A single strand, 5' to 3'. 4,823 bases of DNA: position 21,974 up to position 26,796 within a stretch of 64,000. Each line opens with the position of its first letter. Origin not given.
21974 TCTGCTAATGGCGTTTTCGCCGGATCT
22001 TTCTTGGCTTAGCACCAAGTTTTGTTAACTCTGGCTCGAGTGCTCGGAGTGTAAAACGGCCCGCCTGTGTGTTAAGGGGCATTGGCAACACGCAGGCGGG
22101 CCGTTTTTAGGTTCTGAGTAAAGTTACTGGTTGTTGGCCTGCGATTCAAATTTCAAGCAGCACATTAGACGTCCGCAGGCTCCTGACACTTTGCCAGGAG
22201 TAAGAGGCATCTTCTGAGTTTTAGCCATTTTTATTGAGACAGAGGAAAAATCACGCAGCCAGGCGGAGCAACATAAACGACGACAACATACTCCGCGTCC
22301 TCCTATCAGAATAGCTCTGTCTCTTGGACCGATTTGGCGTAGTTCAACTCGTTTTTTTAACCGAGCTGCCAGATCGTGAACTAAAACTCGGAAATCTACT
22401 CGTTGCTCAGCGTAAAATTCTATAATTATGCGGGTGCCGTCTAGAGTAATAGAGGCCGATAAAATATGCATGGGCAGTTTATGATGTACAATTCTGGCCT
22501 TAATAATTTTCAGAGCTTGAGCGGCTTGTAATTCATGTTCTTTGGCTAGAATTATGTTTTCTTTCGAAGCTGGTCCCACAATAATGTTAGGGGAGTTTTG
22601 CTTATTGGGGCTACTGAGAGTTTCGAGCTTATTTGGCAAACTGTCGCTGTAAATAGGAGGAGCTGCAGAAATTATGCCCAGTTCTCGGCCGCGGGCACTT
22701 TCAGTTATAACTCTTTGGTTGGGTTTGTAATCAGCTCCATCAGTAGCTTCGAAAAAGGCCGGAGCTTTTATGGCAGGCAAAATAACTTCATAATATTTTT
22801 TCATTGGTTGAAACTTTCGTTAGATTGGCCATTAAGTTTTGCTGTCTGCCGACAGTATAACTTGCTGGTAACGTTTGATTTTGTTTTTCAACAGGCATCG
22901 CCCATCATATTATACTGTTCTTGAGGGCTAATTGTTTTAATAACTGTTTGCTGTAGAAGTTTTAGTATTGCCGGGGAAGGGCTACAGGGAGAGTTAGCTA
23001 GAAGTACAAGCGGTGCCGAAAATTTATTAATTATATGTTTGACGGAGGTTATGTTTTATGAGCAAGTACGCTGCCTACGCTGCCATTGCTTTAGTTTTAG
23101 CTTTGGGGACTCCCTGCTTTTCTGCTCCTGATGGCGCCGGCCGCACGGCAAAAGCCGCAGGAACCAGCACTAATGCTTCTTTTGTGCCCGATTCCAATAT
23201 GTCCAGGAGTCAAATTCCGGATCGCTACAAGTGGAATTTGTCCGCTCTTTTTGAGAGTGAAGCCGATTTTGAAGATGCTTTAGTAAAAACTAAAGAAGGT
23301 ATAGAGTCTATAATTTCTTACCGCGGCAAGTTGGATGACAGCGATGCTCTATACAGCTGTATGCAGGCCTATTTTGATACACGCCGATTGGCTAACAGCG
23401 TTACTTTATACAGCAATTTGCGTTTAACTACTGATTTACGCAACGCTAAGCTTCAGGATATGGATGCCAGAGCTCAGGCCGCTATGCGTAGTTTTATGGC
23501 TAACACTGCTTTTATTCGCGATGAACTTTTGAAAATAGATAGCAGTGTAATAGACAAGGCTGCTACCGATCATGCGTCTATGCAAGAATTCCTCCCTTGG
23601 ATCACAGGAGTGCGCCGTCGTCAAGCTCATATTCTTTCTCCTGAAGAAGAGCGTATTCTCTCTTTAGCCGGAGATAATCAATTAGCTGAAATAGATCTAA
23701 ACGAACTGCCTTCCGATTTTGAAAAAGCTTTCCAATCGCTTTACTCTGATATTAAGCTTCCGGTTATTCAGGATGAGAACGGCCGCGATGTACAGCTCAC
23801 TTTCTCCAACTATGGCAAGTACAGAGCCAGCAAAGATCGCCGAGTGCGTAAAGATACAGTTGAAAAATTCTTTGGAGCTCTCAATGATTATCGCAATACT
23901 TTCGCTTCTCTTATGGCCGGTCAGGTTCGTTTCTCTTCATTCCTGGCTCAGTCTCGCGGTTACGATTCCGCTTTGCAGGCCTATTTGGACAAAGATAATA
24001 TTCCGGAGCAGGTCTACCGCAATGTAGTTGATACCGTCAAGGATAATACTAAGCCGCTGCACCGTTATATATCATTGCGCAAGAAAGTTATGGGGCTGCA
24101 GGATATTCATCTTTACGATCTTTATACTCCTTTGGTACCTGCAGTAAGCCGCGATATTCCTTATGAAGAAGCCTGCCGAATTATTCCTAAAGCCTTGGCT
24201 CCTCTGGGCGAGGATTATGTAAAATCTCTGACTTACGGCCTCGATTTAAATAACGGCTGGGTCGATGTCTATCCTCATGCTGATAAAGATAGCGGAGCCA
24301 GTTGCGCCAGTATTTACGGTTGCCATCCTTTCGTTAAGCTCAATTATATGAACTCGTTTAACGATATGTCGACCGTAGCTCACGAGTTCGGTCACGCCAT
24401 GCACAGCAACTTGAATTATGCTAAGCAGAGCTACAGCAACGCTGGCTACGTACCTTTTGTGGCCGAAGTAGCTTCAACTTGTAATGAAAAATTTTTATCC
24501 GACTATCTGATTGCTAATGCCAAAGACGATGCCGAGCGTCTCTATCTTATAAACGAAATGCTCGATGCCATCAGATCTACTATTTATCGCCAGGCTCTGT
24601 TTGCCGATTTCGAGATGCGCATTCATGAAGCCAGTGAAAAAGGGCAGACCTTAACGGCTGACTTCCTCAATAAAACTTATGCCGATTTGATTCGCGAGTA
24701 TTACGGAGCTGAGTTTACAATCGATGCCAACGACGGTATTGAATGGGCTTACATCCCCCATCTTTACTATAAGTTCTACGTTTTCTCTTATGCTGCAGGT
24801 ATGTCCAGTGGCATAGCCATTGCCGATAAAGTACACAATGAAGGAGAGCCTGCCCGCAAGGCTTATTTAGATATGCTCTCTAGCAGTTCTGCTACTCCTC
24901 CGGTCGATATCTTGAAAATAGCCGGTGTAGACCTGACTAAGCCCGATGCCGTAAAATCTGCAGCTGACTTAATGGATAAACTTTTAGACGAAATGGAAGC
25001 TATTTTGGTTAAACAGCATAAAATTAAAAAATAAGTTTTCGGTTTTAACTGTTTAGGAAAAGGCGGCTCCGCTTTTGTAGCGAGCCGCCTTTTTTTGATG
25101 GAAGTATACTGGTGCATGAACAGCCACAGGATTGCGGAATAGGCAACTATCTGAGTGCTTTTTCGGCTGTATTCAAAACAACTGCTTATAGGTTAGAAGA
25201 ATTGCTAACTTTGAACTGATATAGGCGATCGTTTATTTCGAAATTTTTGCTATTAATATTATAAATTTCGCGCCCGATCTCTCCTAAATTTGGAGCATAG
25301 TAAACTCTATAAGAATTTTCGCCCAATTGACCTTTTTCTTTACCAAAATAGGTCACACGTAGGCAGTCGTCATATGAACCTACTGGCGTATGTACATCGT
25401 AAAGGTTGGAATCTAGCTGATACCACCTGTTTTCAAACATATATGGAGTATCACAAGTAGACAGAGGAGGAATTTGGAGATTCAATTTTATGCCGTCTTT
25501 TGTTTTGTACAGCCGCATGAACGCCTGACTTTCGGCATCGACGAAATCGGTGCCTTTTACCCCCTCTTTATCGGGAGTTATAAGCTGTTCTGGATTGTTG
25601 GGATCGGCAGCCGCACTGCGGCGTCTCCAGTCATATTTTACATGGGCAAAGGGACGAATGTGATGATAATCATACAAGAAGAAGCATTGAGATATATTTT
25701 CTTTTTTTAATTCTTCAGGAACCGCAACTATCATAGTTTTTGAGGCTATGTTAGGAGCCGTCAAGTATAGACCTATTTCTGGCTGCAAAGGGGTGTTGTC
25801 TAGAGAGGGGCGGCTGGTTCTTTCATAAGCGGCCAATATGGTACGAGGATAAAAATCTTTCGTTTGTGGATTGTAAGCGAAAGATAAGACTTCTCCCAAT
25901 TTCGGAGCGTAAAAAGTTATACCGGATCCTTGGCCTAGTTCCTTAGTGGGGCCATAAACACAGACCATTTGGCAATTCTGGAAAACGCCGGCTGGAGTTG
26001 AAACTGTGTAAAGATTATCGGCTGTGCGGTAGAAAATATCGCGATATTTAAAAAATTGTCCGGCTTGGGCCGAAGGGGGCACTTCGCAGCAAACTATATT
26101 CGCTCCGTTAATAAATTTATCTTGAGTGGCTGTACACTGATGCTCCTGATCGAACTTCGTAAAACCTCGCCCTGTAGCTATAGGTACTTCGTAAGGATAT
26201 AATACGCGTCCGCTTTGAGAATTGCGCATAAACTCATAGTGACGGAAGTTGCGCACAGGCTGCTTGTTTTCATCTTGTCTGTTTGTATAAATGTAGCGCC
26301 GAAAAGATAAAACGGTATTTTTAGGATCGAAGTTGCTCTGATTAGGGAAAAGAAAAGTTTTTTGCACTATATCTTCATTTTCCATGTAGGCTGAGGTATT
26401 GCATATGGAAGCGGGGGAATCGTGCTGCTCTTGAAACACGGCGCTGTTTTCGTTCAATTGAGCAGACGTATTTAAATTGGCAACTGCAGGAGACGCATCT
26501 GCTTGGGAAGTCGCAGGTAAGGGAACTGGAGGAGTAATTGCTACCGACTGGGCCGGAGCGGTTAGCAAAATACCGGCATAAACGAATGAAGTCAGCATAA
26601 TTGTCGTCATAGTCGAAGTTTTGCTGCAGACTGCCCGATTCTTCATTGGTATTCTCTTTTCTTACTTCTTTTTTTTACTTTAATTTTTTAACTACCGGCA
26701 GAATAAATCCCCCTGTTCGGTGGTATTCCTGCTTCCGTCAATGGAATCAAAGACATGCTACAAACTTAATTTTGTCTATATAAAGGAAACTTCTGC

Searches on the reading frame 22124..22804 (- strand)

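Call 16: search_protein_families(library=pfam, proteins=[window:22124-22804:-], max_evalue=0.00001)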
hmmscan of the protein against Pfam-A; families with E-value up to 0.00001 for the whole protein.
window:22124-22804:- (226 aa): 1 family
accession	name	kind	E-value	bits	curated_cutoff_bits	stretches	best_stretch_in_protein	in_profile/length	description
PF04468.17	PSP1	-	6.4e-22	78.1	27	1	75-158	3-86/86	PSP1 C-terminal conserved region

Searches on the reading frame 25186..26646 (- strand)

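Call 16: search_protein_families(library=pfam, proteins=[window:25186-26646:-], max_evalue=0.00001)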
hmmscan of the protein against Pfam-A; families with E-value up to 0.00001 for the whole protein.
window:25186-26646:- (486 aa): 0 families

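Call 81: search_protein_families(library=pfam, proteins=[window:25186-26646:-], max_evalue=0.001)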
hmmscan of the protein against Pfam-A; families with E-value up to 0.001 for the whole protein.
window:25186-26646:- (486 aa): 1 family
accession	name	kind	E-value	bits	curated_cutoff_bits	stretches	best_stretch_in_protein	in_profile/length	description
PF21347.3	DUF3108_like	-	4.1e-05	24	27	0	417-467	141-192/199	DUF3108-like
